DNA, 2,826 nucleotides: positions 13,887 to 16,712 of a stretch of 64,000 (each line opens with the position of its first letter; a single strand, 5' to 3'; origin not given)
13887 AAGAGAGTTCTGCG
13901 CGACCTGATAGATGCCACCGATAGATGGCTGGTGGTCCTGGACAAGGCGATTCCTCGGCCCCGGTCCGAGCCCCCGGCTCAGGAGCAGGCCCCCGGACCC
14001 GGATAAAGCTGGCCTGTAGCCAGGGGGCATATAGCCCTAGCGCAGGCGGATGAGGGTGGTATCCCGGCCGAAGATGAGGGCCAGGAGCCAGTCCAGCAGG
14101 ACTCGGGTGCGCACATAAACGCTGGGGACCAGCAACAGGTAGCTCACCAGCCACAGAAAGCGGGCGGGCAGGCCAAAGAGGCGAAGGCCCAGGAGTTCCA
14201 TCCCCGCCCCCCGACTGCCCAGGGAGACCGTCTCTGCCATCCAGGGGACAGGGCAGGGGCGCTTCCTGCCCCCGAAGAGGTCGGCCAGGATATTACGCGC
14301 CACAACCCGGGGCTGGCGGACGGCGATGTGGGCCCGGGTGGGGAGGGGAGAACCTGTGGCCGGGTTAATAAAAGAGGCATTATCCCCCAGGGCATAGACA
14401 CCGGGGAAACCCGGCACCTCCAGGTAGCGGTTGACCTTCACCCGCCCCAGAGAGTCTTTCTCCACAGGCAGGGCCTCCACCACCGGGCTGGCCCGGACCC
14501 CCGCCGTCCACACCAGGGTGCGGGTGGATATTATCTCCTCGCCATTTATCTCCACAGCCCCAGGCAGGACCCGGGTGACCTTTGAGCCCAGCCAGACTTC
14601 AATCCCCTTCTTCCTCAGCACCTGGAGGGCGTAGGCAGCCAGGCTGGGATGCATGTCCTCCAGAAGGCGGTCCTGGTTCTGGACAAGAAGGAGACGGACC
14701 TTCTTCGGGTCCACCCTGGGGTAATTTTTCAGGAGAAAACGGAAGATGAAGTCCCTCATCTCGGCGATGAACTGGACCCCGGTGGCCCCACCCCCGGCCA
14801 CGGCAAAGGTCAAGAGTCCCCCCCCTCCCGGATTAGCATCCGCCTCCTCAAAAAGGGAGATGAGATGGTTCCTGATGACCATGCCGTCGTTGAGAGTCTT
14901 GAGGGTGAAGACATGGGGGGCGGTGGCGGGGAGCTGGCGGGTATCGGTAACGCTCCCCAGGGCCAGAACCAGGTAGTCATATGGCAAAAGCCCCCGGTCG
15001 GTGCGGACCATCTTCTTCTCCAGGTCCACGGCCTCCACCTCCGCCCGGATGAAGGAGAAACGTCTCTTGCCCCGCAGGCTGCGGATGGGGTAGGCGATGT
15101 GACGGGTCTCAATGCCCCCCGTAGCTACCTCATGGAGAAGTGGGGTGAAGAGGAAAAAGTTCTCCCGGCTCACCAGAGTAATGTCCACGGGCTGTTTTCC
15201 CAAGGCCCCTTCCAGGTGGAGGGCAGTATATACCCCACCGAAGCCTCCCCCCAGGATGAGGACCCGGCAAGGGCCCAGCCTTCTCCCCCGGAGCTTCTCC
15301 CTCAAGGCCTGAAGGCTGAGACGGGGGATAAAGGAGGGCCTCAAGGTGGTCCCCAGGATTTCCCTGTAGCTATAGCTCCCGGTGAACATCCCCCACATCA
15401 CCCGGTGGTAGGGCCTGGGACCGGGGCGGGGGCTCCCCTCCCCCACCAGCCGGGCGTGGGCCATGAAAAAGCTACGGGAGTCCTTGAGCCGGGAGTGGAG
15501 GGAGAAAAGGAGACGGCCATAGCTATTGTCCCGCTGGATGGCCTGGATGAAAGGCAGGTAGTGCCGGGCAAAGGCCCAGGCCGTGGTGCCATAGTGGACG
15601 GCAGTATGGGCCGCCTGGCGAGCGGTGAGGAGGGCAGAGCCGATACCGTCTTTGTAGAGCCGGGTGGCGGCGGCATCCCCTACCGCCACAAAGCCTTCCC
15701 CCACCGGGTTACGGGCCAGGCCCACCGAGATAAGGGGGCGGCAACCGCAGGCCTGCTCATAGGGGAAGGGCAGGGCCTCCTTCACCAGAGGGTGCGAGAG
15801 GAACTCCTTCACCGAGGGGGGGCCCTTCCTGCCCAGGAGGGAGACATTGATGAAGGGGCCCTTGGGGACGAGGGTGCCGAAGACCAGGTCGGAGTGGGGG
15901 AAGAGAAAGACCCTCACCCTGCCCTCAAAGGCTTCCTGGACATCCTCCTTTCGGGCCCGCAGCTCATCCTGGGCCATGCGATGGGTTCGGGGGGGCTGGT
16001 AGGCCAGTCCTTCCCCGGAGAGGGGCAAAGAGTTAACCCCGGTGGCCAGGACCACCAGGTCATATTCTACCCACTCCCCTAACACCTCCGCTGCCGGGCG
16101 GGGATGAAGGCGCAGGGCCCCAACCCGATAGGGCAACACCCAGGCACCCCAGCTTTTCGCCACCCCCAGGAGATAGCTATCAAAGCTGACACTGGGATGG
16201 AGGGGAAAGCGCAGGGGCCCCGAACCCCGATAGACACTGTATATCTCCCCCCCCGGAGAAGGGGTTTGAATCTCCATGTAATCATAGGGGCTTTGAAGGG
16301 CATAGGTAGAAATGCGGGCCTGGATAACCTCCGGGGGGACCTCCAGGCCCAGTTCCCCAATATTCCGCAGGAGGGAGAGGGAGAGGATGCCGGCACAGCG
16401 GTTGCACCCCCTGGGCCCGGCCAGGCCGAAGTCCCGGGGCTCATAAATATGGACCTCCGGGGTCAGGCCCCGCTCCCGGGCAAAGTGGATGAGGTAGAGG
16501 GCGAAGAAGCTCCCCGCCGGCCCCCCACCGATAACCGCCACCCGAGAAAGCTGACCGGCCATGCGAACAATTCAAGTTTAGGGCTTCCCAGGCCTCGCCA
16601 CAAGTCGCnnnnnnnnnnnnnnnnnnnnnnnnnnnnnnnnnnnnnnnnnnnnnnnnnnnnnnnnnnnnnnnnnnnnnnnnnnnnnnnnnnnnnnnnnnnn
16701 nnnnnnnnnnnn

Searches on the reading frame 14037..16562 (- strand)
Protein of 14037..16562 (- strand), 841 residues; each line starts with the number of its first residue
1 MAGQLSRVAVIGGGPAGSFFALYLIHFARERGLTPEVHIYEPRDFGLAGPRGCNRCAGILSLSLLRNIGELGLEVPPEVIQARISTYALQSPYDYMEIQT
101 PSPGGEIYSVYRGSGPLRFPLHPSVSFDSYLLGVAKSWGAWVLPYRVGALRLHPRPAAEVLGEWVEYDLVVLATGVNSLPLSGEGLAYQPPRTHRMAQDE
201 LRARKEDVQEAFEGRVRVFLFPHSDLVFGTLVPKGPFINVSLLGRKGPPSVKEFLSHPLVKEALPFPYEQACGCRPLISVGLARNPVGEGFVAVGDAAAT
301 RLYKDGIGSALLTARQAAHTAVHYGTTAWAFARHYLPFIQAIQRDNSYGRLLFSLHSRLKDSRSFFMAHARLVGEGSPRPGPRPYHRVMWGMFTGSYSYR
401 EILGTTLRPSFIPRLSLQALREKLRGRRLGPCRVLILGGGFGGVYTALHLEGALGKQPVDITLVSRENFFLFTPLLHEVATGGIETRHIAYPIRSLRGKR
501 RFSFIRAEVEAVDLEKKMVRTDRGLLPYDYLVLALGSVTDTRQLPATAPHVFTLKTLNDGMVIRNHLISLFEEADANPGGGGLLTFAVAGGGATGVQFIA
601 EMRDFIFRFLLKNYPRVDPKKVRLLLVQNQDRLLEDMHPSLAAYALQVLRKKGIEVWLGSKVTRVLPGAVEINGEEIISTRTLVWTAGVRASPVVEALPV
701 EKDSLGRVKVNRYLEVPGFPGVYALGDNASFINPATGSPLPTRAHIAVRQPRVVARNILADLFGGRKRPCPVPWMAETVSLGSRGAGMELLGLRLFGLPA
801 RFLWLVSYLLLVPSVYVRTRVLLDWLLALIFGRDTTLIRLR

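Call 26: search_protein_families(library=pfam, proteins=[window:14037-16562:-], max_evalue=0.00001)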
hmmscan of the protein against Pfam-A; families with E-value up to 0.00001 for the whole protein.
window:14037-16562:- (841 aa): 3 families
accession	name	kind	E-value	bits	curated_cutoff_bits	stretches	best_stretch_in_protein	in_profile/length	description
PF07992.20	Pyr_redox_2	-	6.3e-41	141.1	26.1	1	433-750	2-290/291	Pyridine nucleotide-disulphide oxidoreductase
PF01266.30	DAO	-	5e-09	36.6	27.9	0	7-46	1-35/353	FAD dependent oxidoreductase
PF00070.33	Pyr_redox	-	7.4e-07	30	22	0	587-666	3-67/82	Pyridine nucleotide-disulphide oxidoreductase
